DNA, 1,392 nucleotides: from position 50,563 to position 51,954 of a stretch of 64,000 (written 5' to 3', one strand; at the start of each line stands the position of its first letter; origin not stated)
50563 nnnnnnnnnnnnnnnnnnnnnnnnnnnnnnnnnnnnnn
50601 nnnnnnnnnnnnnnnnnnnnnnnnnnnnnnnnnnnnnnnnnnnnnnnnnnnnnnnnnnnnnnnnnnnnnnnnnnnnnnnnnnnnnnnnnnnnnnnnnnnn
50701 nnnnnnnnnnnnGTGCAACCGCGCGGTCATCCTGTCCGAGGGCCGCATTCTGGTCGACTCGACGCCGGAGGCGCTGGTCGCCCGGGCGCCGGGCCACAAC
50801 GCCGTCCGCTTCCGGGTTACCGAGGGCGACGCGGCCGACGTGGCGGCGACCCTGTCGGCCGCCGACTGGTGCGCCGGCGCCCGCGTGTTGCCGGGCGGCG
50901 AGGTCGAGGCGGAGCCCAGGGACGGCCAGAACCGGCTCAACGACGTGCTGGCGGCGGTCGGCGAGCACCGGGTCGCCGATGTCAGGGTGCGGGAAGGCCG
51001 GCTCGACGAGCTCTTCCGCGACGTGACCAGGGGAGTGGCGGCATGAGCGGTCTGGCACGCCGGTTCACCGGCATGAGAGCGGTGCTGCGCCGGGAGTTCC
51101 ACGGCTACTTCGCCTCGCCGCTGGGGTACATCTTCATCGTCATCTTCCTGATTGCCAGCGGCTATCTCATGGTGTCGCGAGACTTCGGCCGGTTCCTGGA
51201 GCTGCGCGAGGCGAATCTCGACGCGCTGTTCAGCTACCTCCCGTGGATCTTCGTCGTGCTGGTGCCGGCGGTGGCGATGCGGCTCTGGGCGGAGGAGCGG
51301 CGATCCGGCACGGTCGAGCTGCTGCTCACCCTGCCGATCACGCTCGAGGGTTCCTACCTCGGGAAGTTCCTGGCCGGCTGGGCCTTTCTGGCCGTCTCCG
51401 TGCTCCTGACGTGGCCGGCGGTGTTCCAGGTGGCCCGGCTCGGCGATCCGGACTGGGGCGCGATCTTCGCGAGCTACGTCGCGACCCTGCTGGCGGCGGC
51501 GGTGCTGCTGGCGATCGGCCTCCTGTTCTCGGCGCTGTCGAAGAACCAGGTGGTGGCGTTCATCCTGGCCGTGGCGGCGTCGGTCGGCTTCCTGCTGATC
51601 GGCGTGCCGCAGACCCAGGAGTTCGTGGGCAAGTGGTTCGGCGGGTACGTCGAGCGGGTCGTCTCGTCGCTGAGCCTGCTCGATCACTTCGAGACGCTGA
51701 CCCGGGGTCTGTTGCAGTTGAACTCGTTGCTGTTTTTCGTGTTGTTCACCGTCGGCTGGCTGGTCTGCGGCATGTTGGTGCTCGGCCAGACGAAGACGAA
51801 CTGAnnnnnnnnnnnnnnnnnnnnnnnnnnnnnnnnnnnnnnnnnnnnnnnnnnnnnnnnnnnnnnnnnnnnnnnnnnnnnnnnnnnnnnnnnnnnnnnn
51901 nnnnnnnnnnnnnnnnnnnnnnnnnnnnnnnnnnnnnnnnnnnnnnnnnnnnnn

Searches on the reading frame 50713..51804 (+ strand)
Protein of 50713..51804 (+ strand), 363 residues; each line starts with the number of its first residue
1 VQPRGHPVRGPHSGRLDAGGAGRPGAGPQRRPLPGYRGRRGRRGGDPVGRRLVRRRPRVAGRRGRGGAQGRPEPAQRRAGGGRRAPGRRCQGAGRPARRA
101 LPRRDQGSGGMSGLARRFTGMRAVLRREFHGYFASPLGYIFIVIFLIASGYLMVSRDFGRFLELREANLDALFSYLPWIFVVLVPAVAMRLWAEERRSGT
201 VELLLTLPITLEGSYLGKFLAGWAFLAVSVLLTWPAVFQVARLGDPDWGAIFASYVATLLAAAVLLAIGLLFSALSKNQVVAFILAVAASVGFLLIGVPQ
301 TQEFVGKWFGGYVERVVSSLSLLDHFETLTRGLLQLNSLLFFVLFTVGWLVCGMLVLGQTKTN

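Call 63: search_protein_families(library=pfam, proteins=[window:50713-51804:+], max_evalue=0.00001)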
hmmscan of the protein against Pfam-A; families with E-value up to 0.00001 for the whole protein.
window:50713-51804:+ (363 aa): 3 families
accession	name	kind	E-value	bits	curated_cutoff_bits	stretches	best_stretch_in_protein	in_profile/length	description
PF12679.13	ABC2_membrane_2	-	1.6e-13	51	27.2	1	178-350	76-267/283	ABC-2 family transporter protein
PF12698.13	ABC2_membrane_3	-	1.1e-09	38.3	31.6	1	170-306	162-300/347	ABC-2 family transporter protein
PF12730.13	ABC2_membrane_4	-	2.9e-07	31.1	27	1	169-288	48-174/179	ABC-2 family transporter protein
